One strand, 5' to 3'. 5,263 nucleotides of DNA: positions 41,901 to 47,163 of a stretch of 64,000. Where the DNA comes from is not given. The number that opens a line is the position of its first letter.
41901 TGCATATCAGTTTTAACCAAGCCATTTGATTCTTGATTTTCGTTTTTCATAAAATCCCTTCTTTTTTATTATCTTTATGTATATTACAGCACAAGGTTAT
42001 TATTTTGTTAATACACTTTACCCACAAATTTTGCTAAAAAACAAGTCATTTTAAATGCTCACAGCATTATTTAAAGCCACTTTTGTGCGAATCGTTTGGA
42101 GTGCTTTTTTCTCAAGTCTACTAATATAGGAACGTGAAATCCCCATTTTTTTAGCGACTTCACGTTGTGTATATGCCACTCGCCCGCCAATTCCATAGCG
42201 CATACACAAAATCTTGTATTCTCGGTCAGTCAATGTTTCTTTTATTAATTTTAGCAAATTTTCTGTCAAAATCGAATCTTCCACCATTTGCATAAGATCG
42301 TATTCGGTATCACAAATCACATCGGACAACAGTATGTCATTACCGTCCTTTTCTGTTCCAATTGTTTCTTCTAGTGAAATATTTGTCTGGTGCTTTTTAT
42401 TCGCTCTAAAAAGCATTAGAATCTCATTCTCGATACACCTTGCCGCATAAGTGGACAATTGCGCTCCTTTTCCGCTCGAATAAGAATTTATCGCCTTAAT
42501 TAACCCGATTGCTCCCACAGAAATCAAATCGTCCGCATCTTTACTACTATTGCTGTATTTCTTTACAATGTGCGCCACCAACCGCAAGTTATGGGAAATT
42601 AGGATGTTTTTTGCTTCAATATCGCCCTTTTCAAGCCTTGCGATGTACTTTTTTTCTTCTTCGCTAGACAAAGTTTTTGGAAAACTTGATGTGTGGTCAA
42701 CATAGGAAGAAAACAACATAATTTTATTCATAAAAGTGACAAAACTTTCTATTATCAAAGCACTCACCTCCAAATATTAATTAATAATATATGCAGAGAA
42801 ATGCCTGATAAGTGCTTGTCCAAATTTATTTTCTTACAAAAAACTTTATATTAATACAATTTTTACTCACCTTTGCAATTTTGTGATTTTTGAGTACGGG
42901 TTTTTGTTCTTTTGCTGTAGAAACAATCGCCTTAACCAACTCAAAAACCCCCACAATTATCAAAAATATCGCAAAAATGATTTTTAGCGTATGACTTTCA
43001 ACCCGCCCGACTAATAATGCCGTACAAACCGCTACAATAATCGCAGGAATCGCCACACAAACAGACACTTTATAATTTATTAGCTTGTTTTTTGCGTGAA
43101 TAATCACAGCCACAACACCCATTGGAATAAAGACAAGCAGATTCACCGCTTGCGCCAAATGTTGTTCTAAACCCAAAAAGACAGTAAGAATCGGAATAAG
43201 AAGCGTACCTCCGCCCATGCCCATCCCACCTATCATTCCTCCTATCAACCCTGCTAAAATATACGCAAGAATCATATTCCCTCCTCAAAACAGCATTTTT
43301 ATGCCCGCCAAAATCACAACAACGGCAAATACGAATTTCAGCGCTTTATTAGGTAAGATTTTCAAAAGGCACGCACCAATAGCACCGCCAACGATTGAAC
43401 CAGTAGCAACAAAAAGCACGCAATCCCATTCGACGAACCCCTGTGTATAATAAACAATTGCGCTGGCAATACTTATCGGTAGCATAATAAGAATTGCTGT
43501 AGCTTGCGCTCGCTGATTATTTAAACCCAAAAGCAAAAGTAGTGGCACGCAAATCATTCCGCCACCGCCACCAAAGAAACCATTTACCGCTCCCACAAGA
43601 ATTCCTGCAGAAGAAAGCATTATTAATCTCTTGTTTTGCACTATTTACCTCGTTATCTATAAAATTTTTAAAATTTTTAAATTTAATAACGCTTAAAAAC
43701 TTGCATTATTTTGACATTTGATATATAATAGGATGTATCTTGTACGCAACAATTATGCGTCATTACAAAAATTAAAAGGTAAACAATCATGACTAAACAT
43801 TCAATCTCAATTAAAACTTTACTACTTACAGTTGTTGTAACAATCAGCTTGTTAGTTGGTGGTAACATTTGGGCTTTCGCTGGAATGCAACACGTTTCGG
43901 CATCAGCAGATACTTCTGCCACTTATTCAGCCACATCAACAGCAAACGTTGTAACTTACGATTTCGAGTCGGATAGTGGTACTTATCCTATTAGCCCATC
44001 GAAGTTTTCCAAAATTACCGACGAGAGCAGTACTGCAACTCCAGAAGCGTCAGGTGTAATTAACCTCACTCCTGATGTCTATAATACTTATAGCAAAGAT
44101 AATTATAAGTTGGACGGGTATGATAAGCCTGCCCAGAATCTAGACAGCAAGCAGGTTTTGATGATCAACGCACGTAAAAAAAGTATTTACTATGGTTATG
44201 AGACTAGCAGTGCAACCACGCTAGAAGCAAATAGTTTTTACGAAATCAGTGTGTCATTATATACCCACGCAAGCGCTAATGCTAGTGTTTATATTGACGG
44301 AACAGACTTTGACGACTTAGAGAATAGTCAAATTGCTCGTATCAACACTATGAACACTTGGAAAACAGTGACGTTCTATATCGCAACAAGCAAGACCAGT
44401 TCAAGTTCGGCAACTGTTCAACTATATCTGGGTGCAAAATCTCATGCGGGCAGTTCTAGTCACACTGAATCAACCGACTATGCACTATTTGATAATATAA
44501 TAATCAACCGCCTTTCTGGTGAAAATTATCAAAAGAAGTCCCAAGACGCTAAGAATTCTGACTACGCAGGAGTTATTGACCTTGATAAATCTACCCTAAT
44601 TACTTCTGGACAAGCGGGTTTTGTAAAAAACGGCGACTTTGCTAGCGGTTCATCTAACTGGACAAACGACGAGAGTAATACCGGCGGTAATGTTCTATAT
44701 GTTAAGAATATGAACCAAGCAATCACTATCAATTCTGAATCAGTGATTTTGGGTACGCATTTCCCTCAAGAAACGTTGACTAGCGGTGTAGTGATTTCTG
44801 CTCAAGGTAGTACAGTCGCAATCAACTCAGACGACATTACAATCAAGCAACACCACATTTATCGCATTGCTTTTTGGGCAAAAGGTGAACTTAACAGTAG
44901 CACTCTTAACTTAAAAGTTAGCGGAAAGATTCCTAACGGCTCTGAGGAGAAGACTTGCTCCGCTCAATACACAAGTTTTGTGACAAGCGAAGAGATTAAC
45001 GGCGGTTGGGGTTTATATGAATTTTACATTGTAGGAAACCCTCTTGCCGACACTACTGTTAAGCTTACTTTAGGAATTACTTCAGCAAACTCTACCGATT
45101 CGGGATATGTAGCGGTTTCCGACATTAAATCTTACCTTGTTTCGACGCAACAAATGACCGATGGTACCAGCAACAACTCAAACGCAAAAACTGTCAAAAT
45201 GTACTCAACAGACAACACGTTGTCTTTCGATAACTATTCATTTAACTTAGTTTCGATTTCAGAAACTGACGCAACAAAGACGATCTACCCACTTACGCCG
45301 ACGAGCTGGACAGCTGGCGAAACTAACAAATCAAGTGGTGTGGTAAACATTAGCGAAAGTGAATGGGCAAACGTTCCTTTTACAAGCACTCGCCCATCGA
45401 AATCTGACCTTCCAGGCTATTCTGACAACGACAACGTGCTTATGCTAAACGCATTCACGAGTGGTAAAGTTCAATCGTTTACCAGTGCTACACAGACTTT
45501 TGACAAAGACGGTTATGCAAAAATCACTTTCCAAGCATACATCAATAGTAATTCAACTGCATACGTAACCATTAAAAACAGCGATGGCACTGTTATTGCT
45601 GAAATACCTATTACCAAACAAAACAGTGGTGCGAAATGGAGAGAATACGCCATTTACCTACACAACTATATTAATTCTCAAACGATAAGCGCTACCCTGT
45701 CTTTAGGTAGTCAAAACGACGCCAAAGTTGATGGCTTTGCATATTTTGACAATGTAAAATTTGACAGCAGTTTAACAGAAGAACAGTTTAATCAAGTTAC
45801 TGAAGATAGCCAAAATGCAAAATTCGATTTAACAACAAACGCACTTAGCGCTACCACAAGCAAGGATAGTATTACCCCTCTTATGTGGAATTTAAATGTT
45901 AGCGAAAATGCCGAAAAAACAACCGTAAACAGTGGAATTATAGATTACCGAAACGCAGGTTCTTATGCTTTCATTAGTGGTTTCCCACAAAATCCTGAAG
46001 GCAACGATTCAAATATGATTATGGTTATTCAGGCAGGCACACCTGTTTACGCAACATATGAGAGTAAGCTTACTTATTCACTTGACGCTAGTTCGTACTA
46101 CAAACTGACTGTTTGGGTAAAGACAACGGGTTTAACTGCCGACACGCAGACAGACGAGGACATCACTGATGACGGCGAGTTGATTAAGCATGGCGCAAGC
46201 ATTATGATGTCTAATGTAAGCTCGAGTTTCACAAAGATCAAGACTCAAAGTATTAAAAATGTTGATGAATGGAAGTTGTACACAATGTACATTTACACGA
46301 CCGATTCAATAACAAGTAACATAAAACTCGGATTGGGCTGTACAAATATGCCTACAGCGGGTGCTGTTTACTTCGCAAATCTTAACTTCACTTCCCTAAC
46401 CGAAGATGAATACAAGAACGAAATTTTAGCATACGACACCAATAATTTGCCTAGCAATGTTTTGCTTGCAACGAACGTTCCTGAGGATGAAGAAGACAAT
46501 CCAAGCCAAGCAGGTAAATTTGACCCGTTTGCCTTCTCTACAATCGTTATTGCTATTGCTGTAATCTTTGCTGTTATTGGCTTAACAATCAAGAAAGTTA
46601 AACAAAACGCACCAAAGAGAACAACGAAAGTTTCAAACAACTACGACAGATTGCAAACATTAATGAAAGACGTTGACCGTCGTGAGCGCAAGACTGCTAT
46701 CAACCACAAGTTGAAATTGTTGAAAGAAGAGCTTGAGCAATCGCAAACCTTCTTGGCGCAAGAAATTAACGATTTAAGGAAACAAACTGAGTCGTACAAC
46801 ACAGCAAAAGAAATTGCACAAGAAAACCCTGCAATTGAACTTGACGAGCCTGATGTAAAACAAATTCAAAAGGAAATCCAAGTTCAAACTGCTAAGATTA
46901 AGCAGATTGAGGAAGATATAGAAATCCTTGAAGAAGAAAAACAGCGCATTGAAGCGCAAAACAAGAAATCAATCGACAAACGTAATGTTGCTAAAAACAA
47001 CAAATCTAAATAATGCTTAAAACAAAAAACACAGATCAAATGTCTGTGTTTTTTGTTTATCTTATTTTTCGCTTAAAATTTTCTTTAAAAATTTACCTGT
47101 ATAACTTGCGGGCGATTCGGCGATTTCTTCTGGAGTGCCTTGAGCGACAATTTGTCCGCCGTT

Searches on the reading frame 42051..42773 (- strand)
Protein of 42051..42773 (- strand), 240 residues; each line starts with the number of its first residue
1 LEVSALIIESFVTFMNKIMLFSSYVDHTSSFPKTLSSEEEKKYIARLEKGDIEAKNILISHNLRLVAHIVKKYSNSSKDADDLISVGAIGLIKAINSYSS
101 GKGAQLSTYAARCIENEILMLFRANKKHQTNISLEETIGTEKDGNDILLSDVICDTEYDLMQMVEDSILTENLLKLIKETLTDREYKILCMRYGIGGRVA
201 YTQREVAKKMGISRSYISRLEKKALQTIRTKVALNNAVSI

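Call 75: search_protein_families(library=ncbifam, proteins=[window:42051-42773:-], max_evalue=1e-8)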
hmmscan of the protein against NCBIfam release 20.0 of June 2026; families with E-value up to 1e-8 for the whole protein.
window:42051-42773:- (240 aa): 48 families (the best 25 are shown)
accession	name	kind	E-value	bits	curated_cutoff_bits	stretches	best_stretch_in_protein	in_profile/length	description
NF004471.0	PRK05803.1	subfamily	8.3e-87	290.3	252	1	6-232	4-228/235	RNA polymerase sporulation sigma factor SigK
TIGR02846.1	spore_sigmaK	equivalog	8.5e-84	280.6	298.65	1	13-229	8-223/227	RNA polymerase sporulation sigma factor SigK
NF006158.0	PRK08301.1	equivalog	9.4e-65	218.4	339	1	17-231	23-236/241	RNA polymerase sporulation sigma factor SigE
TIGR02835.1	spore_sigmaE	equivalog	5.1e-61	206.1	348.6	1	23-231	22-229/234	RNA polymerase sporulation sigma factor SigE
NF006071.0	PRK08215.1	equivalog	3e-33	115.5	372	2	28-135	13-119/258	RNA polymerase sporulation sigma factor SigG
TIGR02980.1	SigBFG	subfamily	6.6e-31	107.7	234.35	2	53-125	3-75/227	SigB/SigF/SigG family RNA polymerase sigma factor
NF004052.0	PRK05572.1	subfamily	8.7e-31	107.3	311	2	33-126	12-105/252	SigF/SigG family RNA polymerase sporulation sigma factor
NF006666.0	PRK09210.1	equivalog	1.3e-30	106.9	572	2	34-118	113-197/370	RNA polymerase sigma factor RpoD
TIGR02850.1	spore_sigG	equivalog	1.3e-30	106.7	457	2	28-134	10-115/254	RNA polymerase sporulation sigma factor SigG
TIGR02997.1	Sig70-cyanoRpoD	subfamily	1.8e-30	106.2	384.5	2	125-229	198-298/298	RNA polymerase sigma factor, RpoD/SigA family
TIGR02393.1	RpoD_Cterm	equivalog_domain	4.6e-30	105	354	2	125-231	124-227/238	RNA polymerase sigma factor RpoD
TIGR02394.1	rpoS_proteo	equivalog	9.9e-29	100.7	378.7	1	33-118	26-111/285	RNA polymerase sigma factor RpoS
TIGR02885.1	spore_sigF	equivalog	3.3e-28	99.1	321.45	2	44-133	2-91/231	RNA polymerase sporulation sigma factor SigF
TIGR02937.1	sigma70-ECF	superfamily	4.6e-28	97.9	42.9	1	54-231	2-164/165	sigma-70 family RNA polymerase sigma factor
NF004208.0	PRK05658.1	equivalog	5.5e-26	91.7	555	2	42-114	378-453/631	RNA polymerase sigma factor RpoD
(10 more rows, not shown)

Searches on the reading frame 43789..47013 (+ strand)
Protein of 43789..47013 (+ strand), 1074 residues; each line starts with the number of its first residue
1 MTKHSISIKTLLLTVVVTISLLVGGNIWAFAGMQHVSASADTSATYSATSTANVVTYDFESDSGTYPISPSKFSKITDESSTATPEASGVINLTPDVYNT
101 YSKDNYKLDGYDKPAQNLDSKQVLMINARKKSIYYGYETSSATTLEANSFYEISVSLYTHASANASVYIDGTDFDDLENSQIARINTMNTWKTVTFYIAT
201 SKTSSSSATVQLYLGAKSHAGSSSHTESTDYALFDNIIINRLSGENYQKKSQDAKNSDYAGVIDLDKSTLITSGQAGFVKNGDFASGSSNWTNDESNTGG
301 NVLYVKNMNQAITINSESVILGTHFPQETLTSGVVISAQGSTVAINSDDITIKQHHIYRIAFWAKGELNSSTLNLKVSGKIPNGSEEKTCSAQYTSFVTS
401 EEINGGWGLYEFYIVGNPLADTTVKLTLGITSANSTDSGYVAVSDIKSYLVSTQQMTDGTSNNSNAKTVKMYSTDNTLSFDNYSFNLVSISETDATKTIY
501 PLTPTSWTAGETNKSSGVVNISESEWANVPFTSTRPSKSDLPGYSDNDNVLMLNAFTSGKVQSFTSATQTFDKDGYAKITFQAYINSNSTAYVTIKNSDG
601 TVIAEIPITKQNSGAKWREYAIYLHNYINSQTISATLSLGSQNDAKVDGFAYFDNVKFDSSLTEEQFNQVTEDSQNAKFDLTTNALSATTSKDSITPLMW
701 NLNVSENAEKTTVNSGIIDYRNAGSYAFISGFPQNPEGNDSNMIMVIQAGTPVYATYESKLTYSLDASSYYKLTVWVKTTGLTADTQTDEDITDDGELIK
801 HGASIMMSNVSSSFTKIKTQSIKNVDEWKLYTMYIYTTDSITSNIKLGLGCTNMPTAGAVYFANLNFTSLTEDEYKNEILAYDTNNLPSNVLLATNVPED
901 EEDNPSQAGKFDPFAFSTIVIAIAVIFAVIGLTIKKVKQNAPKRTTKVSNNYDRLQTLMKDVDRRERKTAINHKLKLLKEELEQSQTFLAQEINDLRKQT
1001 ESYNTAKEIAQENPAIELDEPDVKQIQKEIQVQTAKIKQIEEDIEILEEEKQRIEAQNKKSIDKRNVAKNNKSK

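Call 8: search_protein_families(library=ncbifam, proteins=[window:43789-47013:+], max_evalue=1e-10)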
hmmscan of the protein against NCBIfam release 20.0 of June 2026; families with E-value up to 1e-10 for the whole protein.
window:43789-47013:+ (1074 aa): 0 families

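Call 72: search_protein_families(library=pfam, proteins=[window:43789-47013:+], max_evalue=0.01)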
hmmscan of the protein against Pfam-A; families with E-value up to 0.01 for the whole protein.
window:43789-47013:+ (1074 aa): 1 family
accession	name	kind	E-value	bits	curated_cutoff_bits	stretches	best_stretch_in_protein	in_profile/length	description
PF13860.13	FlgD_ig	-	0.0037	17.6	27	0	571-615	4-49/79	FlgD Ig-like domain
